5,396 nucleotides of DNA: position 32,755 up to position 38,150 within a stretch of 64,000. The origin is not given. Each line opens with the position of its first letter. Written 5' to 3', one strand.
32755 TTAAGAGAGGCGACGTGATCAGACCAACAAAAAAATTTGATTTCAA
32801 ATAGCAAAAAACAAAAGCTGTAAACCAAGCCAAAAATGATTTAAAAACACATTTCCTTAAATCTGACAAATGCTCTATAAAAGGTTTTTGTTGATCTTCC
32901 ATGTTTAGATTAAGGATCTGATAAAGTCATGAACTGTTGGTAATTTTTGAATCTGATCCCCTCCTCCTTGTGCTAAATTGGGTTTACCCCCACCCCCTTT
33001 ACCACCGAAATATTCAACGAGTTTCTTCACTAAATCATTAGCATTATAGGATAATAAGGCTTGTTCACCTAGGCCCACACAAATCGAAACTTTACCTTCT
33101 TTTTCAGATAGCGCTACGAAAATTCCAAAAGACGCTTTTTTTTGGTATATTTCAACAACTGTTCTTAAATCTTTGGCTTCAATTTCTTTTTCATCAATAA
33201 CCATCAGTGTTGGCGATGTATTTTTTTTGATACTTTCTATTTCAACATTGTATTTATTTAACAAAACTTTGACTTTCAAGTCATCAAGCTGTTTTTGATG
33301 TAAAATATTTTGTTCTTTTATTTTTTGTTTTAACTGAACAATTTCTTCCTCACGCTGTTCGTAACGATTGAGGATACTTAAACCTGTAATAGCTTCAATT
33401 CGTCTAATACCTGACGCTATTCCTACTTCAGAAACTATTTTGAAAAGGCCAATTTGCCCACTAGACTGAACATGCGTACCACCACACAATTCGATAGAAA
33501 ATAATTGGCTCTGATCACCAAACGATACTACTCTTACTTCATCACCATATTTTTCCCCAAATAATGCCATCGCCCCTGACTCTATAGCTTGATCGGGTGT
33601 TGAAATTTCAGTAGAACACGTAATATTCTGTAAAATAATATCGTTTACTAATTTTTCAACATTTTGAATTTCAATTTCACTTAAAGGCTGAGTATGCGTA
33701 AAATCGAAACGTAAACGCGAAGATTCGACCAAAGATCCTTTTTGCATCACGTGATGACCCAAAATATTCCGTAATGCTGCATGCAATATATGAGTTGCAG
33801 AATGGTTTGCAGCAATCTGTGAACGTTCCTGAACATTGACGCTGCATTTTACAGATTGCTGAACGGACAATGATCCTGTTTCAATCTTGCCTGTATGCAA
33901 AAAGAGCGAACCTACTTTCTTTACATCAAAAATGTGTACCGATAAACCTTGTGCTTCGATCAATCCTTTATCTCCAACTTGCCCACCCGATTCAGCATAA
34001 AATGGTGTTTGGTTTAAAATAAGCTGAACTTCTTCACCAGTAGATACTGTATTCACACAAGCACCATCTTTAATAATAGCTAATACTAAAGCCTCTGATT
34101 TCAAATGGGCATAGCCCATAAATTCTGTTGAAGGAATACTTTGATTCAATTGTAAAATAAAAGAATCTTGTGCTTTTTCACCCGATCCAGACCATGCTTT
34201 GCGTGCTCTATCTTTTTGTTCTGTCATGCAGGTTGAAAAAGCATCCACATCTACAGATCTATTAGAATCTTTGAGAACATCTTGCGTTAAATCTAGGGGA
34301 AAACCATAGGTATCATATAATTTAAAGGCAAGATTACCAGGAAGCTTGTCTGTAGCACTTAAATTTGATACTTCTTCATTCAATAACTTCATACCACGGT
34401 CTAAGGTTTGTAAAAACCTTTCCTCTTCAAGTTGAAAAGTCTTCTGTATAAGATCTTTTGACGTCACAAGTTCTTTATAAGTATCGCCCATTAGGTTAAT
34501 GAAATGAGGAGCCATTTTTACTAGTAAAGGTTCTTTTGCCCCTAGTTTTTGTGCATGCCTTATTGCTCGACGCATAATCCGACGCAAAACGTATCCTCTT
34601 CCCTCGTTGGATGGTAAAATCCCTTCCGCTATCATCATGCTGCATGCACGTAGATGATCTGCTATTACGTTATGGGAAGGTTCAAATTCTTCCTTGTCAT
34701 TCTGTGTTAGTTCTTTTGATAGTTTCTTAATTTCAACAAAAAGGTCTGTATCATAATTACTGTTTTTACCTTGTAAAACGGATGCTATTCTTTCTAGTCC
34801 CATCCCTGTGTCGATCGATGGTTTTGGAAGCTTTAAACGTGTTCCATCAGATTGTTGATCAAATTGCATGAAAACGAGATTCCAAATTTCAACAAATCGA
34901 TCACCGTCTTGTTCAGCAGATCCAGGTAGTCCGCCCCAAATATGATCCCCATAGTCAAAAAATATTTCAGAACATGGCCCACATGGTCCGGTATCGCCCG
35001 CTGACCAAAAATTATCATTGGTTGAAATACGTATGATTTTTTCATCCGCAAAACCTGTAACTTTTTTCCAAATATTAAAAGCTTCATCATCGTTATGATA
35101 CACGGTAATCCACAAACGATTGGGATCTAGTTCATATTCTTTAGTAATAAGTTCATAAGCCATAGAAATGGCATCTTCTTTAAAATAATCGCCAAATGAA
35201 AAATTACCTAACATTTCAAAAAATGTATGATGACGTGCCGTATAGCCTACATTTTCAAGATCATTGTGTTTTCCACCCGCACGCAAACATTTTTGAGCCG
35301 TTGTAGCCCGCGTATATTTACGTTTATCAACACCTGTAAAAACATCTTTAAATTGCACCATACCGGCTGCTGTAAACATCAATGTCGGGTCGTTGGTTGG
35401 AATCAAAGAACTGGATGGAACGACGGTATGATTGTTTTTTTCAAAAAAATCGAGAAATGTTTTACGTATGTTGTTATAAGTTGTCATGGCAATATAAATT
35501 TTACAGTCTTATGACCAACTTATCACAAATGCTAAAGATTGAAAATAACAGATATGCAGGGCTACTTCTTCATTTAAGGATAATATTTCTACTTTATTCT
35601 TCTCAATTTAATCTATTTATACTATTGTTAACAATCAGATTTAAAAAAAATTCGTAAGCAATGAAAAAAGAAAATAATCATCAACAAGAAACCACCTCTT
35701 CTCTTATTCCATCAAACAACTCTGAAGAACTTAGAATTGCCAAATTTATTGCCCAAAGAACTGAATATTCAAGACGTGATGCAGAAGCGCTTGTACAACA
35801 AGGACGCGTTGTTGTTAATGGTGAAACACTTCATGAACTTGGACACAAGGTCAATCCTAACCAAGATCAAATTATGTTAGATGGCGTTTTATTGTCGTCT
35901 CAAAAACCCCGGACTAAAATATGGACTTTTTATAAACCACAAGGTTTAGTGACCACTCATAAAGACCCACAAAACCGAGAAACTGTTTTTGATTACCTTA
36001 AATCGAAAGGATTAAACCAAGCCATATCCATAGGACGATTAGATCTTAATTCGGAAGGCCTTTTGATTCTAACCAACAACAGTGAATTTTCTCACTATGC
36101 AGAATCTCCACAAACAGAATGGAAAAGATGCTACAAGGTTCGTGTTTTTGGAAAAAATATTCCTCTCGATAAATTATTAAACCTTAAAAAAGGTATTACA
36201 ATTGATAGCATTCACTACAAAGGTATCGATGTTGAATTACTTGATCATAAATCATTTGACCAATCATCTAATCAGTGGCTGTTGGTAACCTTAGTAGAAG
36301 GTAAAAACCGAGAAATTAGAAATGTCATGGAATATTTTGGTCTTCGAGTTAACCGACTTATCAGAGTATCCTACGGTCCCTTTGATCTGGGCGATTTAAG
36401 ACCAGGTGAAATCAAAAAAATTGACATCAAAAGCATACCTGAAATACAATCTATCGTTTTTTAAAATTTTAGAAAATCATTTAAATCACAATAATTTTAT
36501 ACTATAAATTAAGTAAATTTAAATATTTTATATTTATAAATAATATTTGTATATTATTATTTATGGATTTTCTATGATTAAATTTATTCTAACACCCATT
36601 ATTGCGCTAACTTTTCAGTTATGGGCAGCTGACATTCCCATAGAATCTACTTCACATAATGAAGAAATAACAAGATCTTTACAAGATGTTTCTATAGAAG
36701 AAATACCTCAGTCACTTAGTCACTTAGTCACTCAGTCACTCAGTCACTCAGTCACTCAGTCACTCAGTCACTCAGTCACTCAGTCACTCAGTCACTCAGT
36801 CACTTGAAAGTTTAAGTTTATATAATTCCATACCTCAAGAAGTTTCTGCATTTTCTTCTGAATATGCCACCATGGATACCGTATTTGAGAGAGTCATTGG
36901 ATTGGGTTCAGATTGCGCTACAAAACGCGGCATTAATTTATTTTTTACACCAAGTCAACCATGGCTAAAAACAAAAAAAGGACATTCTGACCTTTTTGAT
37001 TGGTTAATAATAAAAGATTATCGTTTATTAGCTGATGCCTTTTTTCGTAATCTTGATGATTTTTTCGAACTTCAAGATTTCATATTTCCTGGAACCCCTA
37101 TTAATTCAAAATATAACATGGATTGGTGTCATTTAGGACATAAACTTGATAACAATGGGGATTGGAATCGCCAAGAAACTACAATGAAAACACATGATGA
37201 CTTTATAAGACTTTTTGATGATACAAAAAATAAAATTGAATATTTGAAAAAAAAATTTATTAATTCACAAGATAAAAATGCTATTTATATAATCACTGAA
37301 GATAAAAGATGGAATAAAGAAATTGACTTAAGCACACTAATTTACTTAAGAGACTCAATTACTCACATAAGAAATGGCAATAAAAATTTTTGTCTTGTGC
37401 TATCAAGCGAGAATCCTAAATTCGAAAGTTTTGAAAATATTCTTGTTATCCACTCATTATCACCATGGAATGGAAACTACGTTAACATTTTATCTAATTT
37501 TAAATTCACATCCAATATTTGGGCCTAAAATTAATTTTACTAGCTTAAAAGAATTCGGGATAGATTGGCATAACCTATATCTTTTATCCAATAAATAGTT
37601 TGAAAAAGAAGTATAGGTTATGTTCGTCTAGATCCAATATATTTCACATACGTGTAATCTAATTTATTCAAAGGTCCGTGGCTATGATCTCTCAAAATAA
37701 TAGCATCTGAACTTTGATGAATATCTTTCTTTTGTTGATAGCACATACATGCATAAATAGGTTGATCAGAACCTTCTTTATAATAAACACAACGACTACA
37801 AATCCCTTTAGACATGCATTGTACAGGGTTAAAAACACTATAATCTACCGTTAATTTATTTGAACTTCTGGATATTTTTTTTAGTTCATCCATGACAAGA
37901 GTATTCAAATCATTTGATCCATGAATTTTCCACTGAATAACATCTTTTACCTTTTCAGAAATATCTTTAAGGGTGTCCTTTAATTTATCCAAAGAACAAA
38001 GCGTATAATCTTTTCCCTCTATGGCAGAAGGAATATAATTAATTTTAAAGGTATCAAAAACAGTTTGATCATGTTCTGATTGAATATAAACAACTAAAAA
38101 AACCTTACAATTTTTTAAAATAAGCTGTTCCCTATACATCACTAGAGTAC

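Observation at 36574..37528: Octanucleotide (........)n tract placed to act as a slipped-strand ON/OFF switch that fuses a signal peptide to a downstream 218-aa domain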

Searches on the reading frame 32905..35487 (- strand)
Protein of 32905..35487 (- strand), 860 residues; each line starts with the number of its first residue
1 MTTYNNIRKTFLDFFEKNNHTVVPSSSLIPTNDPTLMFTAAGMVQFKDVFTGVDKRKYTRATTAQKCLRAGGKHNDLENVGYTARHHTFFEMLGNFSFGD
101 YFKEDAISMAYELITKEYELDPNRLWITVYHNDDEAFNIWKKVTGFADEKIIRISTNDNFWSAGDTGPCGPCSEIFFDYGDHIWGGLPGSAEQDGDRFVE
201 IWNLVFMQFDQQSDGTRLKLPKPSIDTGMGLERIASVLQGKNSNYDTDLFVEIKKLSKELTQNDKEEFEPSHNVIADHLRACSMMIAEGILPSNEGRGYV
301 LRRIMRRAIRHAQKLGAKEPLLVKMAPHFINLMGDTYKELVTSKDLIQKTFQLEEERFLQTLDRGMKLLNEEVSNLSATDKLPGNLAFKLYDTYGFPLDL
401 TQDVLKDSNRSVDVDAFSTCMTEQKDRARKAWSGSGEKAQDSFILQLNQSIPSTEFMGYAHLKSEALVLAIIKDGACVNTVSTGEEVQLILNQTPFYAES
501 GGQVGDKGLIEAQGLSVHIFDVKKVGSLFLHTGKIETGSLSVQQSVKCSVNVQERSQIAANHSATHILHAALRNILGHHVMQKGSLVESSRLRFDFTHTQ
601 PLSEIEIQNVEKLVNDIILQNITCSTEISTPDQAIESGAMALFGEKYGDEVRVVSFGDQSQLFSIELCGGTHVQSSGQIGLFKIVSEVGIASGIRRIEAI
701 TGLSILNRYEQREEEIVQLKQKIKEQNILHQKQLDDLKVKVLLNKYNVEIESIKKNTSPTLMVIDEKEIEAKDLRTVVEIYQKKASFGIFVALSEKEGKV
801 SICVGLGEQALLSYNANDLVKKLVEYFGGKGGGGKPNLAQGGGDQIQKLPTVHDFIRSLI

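Call 46: list_cluster_members(proteins=[P0005, P0006, P0001, window:32905-35487:-, window:36574-36807:+])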
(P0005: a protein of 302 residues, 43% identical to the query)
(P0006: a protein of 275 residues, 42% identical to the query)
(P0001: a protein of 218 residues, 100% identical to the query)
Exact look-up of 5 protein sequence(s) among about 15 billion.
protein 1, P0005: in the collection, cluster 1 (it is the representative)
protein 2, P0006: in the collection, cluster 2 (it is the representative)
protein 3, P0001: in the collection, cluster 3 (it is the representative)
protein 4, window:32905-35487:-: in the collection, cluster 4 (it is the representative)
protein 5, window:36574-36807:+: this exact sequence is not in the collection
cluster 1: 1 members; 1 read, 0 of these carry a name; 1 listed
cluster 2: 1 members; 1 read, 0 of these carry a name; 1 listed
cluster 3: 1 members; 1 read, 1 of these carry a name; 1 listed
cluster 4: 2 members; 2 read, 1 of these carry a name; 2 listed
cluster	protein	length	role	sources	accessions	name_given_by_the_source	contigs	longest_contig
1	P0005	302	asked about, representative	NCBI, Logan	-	-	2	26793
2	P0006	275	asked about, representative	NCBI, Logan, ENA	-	-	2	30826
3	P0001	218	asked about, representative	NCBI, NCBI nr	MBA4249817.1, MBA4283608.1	MAG: hypothetical protein C0432_04880 [Candidatus Puniceispirillum sp.] | hypothetical protein [Candidatus Pelagibacter sp.]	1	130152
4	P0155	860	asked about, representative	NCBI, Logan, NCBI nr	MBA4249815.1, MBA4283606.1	MAG: alanine--tRNA ligase [Candidatus Puniceispirillum sp.] | alanine--tRNA ligase [Candidatus Pelagibacter sp.]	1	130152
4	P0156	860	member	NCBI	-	-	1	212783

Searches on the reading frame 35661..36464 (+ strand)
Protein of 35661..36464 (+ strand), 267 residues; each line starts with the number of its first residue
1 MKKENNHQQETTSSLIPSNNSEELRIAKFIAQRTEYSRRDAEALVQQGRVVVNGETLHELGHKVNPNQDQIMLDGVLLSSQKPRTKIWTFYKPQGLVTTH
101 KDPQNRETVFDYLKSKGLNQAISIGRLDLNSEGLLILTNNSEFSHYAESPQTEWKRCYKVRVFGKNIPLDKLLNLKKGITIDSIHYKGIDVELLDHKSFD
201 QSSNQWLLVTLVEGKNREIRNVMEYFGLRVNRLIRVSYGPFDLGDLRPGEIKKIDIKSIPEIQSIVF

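Call 18: find_encoding_contigs(protein=window:35661-36464:+, flank=4000, max_places=10)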
Protein window:35661-36464:+ (267 aa): 1 contig read that carries it; 1 place shown.
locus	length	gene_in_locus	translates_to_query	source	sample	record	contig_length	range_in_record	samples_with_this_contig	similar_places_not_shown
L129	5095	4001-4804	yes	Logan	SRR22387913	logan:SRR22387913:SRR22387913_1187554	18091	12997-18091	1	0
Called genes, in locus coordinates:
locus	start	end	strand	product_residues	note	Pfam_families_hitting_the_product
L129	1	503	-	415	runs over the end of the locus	PF02403:Seryl_tRNA_N, PF00587:tRNA-synt_2b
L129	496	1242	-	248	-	PF00902:TatC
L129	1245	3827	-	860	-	PF01411:tRNA-synt_2c, PF07973:tRNA_SAD, PF02272:DHHA1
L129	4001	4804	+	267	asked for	PF01479:S4 (weak), PF00849:PseudoU_synth_2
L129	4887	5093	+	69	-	?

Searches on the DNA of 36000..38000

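Call 85: search_rna_families(source=window, start=36000, end=38000, threshold=evalue, max_evalue=1)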
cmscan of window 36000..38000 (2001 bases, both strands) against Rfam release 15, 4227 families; matches with E-value up to 1: 0.
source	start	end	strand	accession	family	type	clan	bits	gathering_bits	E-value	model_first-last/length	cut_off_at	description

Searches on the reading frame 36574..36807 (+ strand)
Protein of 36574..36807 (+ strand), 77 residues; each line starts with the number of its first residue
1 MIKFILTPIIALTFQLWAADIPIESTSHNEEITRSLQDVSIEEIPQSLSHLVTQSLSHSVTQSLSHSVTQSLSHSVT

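Call 6: search_protein_families(library=pfam, proteins=[window:36574-36807:+], max_evalue=1)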
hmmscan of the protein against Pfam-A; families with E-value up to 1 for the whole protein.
window:36574-36807:+ (77 aa): 1 family
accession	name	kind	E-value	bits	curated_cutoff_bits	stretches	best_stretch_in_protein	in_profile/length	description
PF06327.19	Adcy_cons_dom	-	0.17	12.9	21.1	1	16-59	6-52/98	Adenylate cyclase, conserved domain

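Call 7: search_protein_families(library=ncbifam, proteins=[window:36574-36807:+], max_evalue=1)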
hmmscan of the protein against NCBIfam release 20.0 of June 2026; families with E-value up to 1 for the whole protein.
window:36574-36807:+ (77 aa): 1 family
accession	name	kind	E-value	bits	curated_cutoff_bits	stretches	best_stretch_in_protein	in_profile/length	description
NF033849.1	ser_rich_anae_1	subfamily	0.053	10.8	650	1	45-75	511-541/1163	serine-rich protein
